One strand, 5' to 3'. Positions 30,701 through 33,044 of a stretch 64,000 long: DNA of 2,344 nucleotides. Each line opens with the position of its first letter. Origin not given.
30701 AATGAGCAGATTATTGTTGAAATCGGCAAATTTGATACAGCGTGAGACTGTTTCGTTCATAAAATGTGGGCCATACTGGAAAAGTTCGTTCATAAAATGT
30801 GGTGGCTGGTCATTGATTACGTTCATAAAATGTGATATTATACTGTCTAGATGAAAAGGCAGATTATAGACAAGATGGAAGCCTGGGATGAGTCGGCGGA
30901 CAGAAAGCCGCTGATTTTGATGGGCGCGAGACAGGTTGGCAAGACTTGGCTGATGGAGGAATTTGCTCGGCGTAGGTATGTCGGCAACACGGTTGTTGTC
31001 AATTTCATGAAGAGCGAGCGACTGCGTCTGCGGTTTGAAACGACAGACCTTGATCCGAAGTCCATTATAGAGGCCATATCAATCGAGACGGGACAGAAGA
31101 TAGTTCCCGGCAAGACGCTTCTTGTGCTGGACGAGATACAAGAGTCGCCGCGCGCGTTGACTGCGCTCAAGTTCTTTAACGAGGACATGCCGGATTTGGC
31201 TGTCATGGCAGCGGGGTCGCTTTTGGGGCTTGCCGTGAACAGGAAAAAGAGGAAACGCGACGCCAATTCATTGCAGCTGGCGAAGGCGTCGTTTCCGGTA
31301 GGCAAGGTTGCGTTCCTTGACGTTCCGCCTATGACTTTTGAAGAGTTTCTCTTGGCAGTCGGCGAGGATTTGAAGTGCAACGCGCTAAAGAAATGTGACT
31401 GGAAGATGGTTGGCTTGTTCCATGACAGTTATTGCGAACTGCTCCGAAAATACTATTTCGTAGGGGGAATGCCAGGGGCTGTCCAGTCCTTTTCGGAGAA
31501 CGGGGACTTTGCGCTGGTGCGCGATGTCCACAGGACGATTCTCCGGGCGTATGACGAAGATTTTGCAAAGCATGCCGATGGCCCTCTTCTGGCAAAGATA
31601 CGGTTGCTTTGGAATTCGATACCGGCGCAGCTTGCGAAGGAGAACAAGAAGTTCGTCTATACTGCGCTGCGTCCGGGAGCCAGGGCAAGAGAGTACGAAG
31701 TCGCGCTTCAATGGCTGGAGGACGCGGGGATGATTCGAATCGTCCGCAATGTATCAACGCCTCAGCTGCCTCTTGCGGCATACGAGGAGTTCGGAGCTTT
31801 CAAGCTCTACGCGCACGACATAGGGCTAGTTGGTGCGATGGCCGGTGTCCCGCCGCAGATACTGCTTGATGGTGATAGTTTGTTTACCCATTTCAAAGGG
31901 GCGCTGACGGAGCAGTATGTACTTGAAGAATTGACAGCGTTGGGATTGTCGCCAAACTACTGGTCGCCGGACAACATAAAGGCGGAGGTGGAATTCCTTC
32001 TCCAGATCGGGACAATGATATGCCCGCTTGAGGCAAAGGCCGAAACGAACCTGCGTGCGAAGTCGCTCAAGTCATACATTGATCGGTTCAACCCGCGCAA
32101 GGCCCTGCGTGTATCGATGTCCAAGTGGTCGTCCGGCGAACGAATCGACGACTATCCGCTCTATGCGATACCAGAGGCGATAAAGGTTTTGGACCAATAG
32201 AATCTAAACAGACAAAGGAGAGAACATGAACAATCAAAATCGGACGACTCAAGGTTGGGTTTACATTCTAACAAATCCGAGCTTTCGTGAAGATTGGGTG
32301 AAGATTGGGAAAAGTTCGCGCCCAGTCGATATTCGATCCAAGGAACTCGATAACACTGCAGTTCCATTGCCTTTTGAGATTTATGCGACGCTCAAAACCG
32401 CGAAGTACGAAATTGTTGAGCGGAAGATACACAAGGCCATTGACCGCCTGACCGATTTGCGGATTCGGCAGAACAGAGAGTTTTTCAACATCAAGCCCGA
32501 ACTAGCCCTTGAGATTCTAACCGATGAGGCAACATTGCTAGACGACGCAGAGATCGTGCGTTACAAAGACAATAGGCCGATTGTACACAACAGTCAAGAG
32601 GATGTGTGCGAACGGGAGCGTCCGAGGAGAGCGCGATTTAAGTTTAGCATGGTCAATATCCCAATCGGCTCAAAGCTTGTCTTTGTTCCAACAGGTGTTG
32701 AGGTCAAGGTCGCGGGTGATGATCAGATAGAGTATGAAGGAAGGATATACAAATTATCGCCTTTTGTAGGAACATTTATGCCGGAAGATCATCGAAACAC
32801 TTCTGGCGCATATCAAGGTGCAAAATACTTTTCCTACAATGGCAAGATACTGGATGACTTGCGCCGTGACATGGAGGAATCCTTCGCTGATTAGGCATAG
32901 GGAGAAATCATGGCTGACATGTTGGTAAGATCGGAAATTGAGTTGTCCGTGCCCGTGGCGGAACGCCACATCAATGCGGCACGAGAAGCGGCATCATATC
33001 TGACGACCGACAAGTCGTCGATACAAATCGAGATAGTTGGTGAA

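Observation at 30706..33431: Low-GC four-gene cassette inserted between the SMC-like ATPase and its Toprim partner: ATPase-nuclease + GIY-YIG/T5orf172 + 124-aa protein + 43-aa SEC-C microprotein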

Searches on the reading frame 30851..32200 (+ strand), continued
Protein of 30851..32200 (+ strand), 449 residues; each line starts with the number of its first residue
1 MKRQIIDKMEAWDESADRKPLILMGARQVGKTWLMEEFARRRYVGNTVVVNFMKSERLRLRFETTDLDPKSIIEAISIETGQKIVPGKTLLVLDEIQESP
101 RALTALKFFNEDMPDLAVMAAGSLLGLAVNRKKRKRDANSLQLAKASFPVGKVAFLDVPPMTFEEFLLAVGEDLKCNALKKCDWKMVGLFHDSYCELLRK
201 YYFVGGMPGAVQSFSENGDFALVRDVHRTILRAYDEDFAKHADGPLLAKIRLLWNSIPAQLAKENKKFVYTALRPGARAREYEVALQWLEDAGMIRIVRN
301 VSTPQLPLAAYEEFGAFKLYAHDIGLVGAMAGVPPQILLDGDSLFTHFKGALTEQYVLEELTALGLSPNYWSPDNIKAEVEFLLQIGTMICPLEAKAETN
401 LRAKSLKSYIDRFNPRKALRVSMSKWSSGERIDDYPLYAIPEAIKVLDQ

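Call 81: get_annotated_region(hit=H71, flank=600)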
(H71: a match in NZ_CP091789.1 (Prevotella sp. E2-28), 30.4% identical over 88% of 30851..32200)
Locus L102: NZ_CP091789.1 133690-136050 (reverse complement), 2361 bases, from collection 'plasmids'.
description: Prevotella sp. E2-28 plasmid pE2-28, complete sequence
organism: Prevotella sp. E2-28 (NCBI taxid 2913620)
taxonomy: Bacteria; Bacteroidota; Bacteroidia; Bacteroidales; Prevotellaceae; Prevotella; Prevotella sp. E2-28
host: -; source: Ovis aries; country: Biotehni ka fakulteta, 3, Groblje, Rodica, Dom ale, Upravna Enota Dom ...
typing (MOB-suite, as given by PLSDB): non-mobilizable
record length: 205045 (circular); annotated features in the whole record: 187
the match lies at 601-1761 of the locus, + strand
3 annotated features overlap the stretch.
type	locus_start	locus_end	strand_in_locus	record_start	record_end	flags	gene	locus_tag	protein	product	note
CDS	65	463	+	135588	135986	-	-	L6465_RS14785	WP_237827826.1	hypothetical protein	-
CDS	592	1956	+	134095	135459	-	-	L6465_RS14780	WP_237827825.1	AAA family ATPase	-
CDS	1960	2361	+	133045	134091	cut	-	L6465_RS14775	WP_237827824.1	hypothetical protein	-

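Call 82: get_annotated_region(hit=H72, flank=600)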
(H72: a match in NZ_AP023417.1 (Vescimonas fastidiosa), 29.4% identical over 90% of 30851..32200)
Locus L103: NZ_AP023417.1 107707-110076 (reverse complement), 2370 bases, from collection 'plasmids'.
description: Vescimonas fastidiosa strain MM35 plasmid pMM35_02
organism: Vescimonas fastidiosa (NCBI taxid 2714353)
taxonomy: Bacteria; Bacillota; Clostridia; Eubacteriales; Oscillospiraceae; Vescimonas; Vescimonas fastidiosa
host: -; source: Homo sapiens; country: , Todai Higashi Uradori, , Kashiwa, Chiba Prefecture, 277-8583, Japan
typing (MOB-suite, as given by PLSDB): non-mobilizable
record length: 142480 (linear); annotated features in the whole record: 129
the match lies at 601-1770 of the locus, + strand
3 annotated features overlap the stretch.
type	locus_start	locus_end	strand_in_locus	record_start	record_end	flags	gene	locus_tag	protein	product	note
CDS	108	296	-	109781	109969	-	-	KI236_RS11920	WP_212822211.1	hypothetical protein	-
CDS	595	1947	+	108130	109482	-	-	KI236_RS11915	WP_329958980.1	AAA family ATPase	-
CDS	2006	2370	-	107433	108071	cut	-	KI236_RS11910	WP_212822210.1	hypothetical protein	-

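Call 83: get_annotated_region(hit=H74, flank=600)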
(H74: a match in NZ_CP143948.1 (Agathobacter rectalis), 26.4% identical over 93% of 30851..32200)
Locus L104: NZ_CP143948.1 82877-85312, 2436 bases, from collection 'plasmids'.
description: Agathobacter rectalis strain DFI.5.28 plasmid unnamed1, complete sequence
organism: Agathobacter rectalis (NCBI taxid 39491)
taxonomy: Bacteria; Bacillota; Clostridia; Lachnospirales; Lachnospiraceae; Agathobacter; Agathobacter rectalis
host: -; source: Homo sapiens,cell culture,fecal sample; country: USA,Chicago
typing (MOB-suite, as given by PLSDB): non-mobilizable
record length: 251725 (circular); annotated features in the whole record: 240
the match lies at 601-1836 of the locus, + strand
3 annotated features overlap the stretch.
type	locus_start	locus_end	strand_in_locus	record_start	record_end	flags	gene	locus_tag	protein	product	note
CDS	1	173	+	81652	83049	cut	-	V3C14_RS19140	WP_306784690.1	MATE family efflux transporter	-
CDS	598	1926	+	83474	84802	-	-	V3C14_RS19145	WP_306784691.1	AAA family ATPase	-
CDS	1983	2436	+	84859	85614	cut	-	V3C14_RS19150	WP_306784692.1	exodeoxyribonuclease III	-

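Call 86: search_solved_structures(query=window:30851-32200:+, max_evalue=0.01)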
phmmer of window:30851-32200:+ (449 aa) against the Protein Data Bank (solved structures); distinct sequences matched with E-value up to 0.01: 0.

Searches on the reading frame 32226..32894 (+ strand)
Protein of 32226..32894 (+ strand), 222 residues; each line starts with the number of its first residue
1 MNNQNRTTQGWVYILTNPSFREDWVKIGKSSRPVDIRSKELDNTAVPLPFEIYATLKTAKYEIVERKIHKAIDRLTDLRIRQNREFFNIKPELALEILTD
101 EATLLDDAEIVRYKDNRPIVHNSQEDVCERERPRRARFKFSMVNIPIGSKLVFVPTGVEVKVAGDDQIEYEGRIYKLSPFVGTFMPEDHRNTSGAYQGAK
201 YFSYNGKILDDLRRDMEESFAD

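Call 5: search_protein_families(library=pfam, proteins=[window:32226-32894:+], max_evalue=0.01)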
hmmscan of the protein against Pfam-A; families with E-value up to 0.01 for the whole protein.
window:32226-32894:+ (222 aa): 2 families
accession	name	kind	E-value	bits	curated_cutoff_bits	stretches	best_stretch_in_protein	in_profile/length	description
PF10544.15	T5orf172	-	6e-12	46.4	20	1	10-98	1-97/101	T5orf172 domain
PF13455.12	MUG113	-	2.3e-09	38.2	22.3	1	25-98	1-70/73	Meiotically up-regulated gene 113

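Call 6: search_protein_families(library=padloc, proteins=[window:32226-32894:+], max_evalue=0.01)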
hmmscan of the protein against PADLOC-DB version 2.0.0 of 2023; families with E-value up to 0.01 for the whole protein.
window:32226-32894:+ (222 aa): 6 families
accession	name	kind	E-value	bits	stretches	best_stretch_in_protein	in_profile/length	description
PDLC05041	PDC-S57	-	2.2e-69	231.3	1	7-218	3-208/212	-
PDLC05042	PDC-S57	-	7.3e-57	190.8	1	9-127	7-125/245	-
PDLC05043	PDC-S57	-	3.2e-46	155.7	1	8-218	3-218/221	-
PDLC03977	PD-Lambda-1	-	2.9e-10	37.6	1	5-91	351-439/496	-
PDLC03976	PD-Lambda-1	-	6.9e-10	36.4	1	3-90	350-439/491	-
PDLC04137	mad5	-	0.0041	14.4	1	5-103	102-190/392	mads_5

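Call 8: search_protein_families(library=ncbifam, proteins=[window:32226-32894:+], max_evalue=0.01)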
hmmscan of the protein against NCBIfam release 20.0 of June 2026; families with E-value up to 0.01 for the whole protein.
window:32226-32894:+ (222 aa): 0 families

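Call 60: find_homologous_proteins(query=window:32226-32894:+, max_evalue=0.001)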
Query window:32226-32894:+ (222 aa): 6140 proteins with E <= 0.001 among 6356 candidates; the best 120 are listed.
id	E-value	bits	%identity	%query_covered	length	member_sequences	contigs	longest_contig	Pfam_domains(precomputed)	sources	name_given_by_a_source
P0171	1.1e-143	494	99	100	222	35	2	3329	PF10544.16,PF13455.13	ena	-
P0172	3.3e-126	437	64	96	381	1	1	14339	PF10544.16,PF13455.13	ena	-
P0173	1.3e-124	432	99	89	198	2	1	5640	PF10544.16,PF13455.13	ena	-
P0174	2.4e-123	428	86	100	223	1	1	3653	PF10544.16,PF13455.13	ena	-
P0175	1.3e-122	425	88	95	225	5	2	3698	PF10544.16,PF13455.13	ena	-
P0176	2.1e-122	425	86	100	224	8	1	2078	PF10544.16,PF13455.13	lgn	-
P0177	1.2e-120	419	84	98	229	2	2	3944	PF10544.16,PF13455.13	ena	-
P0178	1.3e-118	412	83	99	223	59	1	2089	PF10544.16,PF13455.13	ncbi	-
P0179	2.1e-118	412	84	96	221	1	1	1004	PF10544.16,PF13455.13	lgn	-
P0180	2.5e-118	411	82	99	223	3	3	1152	PF10544.16,PF13455.13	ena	-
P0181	1.0e-117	409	82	99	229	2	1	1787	PF10544.16,PF13455.13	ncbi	-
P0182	7.4e-116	403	84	95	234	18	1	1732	PF10544.16,PF13455.13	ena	-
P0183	1.4e-115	402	85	94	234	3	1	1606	PF10544.16,PF13455.13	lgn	-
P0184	2.9e-114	398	81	99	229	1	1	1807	PF10544.16,PF13455.13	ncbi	-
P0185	3.2e-113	395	82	94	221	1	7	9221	PF10544.16,PF13455.13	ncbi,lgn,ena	-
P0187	5.3e-113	394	81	98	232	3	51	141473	PF10544.16,PF13455.13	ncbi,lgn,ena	-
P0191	1.2e-111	390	81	96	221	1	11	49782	PF10544.16,PF13455.13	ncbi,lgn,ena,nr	ncbi:MAG: GIY-YIG nuclease family protein [Bacteroidales bacterium]|nr:GIY-YIG nuclease family prote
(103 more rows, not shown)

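Call 61: find_encoding_contigs(protein=P0187, flank=5000, max_places=6)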
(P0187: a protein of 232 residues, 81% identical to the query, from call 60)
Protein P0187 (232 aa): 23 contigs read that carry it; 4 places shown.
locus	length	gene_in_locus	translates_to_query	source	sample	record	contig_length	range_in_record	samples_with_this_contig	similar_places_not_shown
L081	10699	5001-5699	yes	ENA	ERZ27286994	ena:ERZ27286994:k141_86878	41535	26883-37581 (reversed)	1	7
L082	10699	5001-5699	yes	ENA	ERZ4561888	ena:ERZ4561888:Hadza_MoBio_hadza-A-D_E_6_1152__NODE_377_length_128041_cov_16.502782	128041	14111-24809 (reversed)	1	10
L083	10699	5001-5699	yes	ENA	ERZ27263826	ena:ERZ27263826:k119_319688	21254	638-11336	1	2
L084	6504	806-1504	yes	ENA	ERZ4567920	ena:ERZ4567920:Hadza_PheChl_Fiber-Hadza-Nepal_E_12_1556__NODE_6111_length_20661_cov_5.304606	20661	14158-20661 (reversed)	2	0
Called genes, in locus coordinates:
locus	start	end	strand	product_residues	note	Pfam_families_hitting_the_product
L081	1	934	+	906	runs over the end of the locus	PF13004:BACON (weak), PF13290:CHB_HEX_C_1, PF13287:Fn3_assoc, PF13290:CHB_HEX_C_1, PF13287:Fn3_assoc, PF13290:CHB_HEX_C_1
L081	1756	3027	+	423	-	PF13489:Methyltransf_23, PF08241:Methyltransf_11, PF08242:Methyltransf_12, PF13649:Methyltransf_25, PF13847:Methyltransf_31 (weak), PF03070:TENA_THI-4 (weak)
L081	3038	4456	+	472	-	PF00370:FGGY_N, PF02782:FGGY_C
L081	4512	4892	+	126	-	PF13366:PDDEXK_3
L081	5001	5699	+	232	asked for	PF10544:T5orf172, PF13455:MUG113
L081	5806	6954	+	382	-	PF00465:Fe-ADH, PF13685:Fe-ADH_2, PF25137:ADH_Fe_C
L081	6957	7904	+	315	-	PF01263:Aldose_epim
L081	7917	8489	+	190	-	-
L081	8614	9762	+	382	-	PF00392:GntR, PF00532:Peripla_BP_1, PF13377:Peripla_BP_3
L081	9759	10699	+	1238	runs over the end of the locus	-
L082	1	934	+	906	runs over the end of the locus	PF13004:BACON (weak), PF13290:CHB_HEX_C_1, PF13287:Fn3_assoc, PF13290:CHB_HEX_C_1, PF13287:Fn3_assoc, PF13290:CHB_HEX_C_1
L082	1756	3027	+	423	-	PF13489:Methyltransf_23, PF08241:Methyltransf_11, PF08242:Methyltransf_12, PF13649:Methyltransf_25, PF13847:Methyltransf_31 (weak), PF03070:TENA_THI-4 (weak)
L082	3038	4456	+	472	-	PF00370:FGGY_N, PF02782:FGGY_C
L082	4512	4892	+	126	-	PF13366:PDDEXK_3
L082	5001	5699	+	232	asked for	PF10544:T5orf172, PF13455:MUG113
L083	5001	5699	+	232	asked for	PF10544:T5orf172, PF13455:MUG113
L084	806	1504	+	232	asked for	PF10544:T5orf172, PF13455:MUG113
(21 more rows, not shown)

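Call 62: find_encoding_contigs(protein=P0191, flank=5000, max_places=5)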
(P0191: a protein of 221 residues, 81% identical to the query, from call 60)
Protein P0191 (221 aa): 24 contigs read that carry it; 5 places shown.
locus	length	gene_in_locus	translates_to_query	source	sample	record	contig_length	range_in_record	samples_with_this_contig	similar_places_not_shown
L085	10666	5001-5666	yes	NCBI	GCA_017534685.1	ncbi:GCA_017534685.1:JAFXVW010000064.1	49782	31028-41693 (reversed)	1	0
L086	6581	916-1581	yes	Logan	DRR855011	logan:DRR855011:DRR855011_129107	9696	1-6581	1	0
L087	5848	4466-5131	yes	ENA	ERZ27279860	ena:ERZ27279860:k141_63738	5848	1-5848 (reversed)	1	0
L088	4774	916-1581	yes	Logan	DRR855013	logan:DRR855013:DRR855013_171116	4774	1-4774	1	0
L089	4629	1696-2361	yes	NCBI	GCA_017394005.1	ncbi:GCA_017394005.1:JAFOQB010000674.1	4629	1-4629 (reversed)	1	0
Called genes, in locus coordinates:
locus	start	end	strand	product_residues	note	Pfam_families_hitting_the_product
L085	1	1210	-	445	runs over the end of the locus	PF00069:Pkinase, PF01636:APH (faint), PF06293:Kdo (weak), PF07714:PK_Tyr_Ser-Thr, PF01163:RIO1 (weak), PF03109:ABC1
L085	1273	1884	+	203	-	-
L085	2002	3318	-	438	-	PF01637:ATPase_2, PF13173:AAA_14 (weak), PF03008:DUF234 (weak)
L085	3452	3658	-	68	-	-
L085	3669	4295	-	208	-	PF00293:NUDIX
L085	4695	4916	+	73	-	-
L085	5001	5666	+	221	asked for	PF10544:T5orf172, PF13455:MUG113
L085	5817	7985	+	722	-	PF03572:Peptidase_S41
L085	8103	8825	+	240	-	PF16255:Lipase_GDSL_lke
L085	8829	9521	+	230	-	-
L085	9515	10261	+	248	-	-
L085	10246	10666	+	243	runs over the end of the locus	-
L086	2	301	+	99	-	?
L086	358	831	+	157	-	PF01928:CYTH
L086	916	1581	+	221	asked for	PF10544:T5orf172, PF13455:MUG113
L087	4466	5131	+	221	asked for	PF10544:T5orf172, PF13455:MUG113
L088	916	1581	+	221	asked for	PF10544:T5orf172, PF13455:MUG113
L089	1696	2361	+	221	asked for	PF10544:T5orf172, PF13455:MUG113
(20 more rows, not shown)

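Call 87: search_solved_structures(query=window:32226-32894:+, max_evalue=0.1)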
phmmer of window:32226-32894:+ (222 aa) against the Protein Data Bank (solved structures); distinct sequences matched with E-value up to 0.1: 0.

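Call 93: predict_structure(alignment_id=A4)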
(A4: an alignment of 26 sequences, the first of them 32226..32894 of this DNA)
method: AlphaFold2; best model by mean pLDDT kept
length: 222 residues; sequences in the alignment: 26
mean_pLDDT: 77.6   pTM: 0.48
mean pLDDT of the five models: 77.6, 77.3, 75.2, 74.1, 72.0
residues with pLDDT >= 90: 60; 70-90: 98; 50-70: 31; < 50: 33
segments of 3 or more residues with pLDDT < 50: 1-5, 38-47, 79-82, 121-133
pLDDT, mean of each block of 10 residues (from residue 1): 58 81 78 64 49 89 88 68 68 89 85 81 39 65 93 95 95 92 86 71 94 84 52
secondary structure, 60 per line:
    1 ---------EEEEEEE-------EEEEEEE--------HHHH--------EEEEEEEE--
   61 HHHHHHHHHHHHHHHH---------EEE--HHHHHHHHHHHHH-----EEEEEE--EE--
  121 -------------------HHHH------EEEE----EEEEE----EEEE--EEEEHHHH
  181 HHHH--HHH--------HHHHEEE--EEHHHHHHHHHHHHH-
elements in order: E10-16 E24-30 H39-42 E51-58 H61-76 E86-88 H91-103 E109-114 H140-143 E150-153 E158-162 E167-170 E173-176 H177-184 H198-201 E202-204 H209-221

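Call 95: fold_search(model_id=the predicted structure, library=pdb)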
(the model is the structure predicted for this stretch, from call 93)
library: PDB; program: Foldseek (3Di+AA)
matches with E <= 10: 143; with E <= 0.001: 0
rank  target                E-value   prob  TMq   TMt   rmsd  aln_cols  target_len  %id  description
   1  6sei_A                3.9e-02  0.60  0.33  0.27  18.8       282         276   12  Recognition and processing of branched DNA substrates by Slx1-Slx4 nuclease (released 2019-09-25)
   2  6sei_C                4.7e-02  0.91  0.28  0.23   7.9       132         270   11  Recognition and processing of branched DNA substrates by Slx1-Slx4 nuclease (released 2019-09-25)
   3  6pbd_B                5.0e-02  0.91  0.29  0.20  11.7       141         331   17  DNA N6-Adenine Methyltransferase CcrM In Complex with Double-Stranded DNA Oligonucleotide Containing Its Recognition S (released 2019-10-23)
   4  9gbk_C                8.0e-02  0.28  0.19  0.19  10.2       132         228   14  Blm10-20S proteasome complex from pre1-1 (released 2024-09-11)
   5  7drw_h                1.0e-01  0.13  0.21  0.21  18.8       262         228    6  Bovine 20S immunoproteasome in complex with two human PA28alpha-beta activators (released 2021-01-20)
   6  4xm5                  1.1e-01  0.89  0.23  0.20   3.5        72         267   19  C. glabrata Slx1. (released 2015-03-25)
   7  4v7o_AH               1.2e-01  0.11  0.21  0.20  19.1       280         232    8  Proteasome Activator Complex (released 2014-07-09)
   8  7ydw_B                1.2e-01  0.95  0.26  0.52   3.2        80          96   14  Crystal structure of the MPND-DNA complex (released 2023-02-15)
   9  7cq2_A                1.2e-01  0.89  0.31  0.26   6.0       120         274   12  Crystal structure of Slx1-Slx4 (released 2021-06-16)
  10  7wme                  1.7e-01  0.85  0.31  0.42   6.8       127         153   13  Crystal Structure of the catalytic domain of At-HIGLE (released 2022-04-13)
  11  8qyj_B                1.8e-01  0.09  0.19  0.19  19.2       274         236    9  Human 20S proteasome assembly structure 1 (released 2024-02-21)
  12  4xlg_A                1.9e-01  0.82  0.25  0.22   3.8        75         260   20  C. glabrata Slx1 in complex with Slx4CCD. (released 2015-03-25)
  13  8qys_N                2.2e-01  0.12  0.20  0.21  18.3       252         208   10  Human preholo proteasome 20S core particle (released 2024-02-21)
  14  8qz9_B                2.4e-01  0.08  0.20  0.19  19.4       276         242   10  Human 20S proteasome assembly intermediate structure 4 (released 2024-02-21)
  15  8azk_Q                2.4e-01  0.08  0.20  0.19  19.5       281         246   10  Bovine 20S proteasome, untreated (released 2024-03-20)
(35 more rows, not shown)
